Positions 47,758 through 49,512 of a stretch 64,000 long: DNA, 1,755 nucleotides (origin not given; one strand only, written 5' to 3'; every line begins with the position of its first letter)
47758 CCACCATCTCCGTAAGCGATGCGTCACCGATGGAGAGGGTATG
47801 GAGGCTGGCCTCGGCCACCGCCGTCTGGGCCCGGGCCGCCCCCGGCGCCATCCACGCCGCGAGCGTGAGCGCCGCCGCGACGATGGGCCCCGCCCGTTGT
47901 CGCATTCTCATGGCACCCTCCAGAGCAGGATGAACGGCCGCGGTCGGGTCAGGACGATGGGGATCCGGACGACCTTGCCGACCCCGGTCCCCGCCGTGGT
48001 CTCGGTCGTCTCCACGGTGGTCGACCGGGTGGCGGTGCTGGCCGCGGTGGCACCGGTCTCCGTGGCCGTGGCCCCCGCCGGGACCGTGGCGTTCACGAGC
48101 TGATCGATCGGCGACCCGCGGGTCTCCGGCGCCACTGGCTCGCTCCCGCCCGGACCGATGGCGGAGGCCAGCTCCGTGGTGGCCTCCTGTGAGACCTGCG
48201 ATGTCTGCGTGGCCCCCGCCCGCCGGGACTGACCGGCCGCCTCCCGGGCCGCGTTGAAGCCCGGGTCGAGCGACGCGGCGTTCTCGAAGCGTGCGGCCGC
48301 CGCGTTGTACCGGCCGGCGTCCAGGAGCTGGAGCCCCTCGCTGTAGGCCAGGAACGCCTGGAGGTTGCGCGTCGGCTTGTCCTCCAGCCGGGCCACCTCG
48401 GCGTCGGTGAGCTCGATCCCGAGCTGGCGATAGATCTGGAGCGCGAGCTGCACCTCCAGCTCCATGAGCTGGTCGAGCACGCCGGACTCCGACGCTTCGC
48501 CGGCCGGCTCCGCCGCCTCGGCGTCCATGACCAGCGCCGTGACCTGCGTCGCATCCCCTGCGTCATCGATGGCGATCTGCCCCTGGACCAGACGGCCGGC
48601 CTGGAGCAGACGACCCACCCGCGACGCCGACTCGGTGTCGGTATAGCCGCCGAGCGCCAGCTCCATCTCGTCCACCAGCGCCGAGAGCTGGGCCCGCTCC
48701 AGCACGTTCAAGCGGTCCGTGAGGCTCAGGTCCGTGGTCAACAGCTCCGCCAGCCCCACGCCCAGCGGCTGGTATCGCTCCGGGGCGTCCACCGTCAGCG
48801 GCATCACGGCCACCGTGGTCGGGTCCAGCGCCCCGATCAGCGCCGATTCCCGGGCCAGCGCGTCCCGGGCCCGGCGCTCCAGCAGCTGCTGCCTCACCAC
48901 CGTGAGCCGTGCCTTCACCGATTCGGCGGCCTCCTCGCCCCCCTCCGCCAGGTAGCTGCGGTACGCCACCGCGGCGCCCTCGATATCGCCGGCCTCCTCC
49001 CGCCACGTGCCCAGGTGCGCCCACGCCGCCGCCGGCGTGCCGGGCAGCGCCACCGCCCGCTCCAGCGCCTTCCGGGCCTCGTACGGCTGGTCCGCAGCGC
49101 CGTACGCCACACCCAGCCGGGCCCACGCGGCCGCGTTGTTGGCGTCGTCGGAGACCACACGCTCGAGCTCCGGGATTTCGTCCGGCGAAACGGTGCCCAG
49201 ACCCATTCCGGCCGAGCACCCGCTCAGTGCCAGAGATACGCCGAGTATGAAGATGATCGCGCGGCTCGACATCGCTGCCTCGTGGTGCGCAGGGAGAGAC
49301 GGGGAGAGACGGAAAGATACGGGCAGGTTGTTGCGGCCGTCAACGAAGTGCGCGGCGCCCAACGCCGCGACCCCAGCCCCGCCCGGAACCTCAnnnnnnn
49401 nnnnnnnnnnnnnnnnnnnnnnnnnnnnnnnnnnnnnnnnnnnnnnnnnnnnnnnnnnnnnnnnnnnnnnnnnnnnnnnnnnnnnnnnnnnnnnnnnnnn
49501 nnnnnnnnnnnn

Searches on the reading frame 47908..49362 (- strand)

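Call 69: search_protein_families(library=pfam, proteins=[window:47908-49362:-], max_evalue=0.0001)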
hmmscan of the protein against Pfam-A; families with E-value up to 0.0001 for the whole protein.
window:47908-49362:- (484 aa): 2 families
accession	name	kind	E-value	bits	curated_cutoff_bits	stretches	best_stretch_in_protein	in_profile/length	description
PF03783.19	CsgG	-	3e-06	27.1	20.8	1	200-263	36-98/210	Curli production assembly/transport component CsgG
PF14559.12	TPR_19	-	9.3e-05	23.1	25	0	64-106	12-54/68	Tetratricopeptide repeat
